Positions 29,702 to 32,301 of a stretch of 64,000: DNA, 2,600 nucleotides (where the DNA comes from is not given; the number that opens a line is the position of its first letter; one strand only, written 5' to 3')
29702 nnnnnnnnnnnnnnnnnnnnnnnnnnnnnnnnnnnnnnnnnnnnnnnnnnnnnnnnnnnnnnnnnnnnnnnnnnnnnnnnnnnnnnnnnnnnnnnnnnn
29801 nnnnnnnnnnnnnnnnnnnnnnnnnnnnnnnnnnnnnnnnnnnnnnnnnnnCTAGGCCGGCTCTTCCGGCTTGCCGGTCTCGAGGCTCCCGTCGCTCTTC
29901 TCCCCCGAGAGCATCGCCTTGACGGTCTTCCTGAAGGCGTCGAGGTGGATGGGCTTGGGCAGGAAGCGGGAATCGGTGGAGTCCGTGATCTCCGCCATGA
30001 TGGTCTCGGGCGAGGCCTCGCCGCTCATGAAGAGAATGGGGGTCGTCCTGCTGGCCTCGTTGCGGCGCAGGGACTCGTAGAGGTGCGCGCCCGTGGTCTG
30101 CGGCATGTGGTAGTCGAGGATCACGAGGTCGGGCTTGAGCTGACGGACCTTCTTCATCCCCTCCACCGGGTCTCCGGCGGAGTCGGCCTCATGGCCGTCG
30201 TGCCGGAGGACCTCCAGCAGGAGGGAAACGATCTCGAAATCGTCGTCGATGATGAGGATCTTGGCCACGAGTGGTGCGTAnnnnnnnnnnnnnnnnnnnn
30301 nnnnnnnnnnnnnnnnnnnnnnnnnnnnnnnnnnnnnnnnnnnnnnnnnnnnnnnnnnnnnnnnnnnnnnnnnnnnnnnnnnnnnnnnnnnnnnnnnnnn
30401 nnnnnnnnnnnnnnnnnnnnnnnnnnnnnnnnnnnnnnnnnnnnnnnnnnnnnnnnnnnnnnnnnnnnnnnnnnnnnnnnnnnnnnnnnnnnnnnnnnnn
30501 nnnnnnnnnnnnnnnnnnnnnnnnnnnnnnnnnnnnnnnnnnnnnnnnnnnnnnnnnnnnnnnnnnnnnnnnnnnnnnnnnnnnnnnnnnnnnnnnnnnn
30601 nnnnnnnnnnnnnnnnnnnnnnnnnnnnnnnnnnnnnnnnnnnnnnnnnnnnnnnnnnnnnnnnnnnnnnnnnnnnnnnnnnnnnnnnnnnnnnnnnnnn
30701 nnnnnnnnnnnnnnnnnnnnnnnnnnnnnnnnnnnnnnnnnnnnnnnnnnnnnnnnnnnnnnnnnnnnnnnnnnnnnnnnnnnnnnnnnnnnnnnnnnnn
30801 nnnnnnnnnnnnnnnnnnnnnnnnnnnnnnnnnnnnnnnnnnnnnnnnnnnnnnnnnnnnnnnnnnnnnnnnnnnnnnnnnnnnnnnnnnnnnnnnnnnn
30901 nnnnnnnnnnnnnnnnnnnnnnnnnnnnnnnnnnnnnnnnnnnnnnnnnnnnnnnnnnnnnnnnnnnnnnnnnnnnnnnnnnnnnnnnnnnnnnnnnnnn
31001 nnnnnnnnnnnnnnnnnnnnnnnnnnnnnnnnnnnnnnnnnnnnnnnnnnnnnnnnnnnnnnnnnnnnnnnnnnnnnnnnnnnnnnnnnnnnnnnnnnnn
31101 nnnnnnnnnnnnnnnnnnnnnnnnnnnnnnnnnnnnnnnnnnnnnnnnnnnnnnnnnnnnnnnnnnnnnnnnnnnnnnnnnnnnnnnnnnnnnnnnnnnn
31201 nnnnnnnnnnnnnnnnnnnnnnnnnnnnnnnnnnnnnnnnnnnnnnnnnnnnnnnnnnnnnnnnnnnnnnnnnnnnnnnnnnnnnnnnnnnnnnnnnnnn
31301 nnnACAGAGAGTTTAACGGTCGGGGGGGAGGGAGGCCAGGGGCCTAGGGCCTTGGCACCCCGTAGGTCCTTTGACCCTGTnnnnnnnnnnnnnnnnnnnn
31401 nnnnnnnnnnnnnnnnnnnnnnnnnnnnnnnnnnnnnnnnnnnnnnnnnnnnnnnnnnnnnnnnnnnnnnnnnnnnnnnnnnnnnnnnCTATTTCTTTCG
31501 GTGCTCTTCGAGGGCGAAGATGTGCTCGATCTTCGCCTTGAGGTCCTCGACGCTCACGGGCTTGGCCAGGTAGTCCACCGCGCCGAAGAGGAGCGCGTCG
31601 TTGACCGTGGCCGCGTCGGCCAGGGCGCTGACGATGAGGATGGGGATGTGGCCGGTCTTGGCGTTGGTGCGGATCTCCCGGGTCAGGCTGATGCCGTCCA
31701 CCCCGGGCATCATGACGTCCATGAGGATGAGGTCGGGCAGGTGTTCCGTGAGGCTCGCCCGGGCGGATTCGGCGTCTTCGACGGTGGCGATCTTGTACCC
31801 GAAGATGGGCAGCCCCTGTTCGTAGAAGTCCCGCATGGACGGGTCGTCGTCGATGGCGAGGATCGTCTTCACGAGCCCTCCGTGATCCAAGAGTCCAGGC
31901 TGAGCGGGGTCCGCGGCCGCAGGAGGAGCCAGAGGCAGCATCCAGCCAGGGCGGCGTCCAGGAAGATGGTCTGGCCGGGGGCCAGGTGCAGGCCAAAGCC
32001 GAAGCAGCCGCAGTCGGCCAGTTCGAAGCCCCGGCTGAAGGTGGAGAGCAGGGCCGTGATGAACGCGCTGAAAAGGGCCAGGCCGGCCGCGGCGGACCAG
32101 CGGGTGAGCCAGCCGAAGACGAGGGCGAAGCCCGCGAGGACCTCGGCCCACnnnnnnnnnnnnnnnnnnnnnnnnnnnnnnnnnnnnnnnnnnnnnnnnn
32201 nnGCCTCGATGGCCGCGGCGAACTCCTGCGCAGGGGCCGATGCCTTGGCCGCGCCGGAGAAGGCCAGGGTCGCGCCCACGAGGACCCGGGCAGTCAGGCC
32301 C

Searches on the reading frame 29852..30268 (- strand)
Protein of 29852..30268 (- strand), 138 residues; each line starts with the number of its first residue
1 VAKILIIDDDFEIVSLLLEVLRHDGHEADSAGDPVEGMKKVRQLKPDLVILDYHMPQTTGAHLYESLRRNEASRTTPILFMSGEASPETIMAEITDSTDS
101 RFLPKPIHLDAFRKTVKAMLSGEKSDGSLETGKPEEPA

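Call 77: search_protein_families(library=pfam, proteins=[window:29852-30268:-], max_evalue=0.001)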
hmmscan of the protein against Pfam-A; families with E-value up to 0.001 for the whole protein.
window:29852-30268:- (138 aa): 1 family
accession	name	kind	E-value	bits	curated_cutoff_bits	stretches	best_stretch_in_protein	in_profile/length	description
PF00072.30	Response_reg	-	3.9e-20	72.5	30.2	1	4-116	1-110/111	Response regulator receiver domain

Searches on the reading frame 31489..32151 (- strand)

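Call 77: search_protein_families(library=pfam, proteins=[window:31489-32151:-], max_evalue=0.001)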
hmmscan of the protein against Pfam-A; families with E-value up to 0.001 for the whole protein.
window:31489-32151:- (220 aa): 1 family
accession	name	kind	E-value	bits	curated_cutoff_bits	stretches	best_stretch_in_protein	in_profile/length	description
PF00072.30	Response_reg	-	2.3e-27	95.8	30.2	1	97-209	1-111/111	Response regulator receiver domain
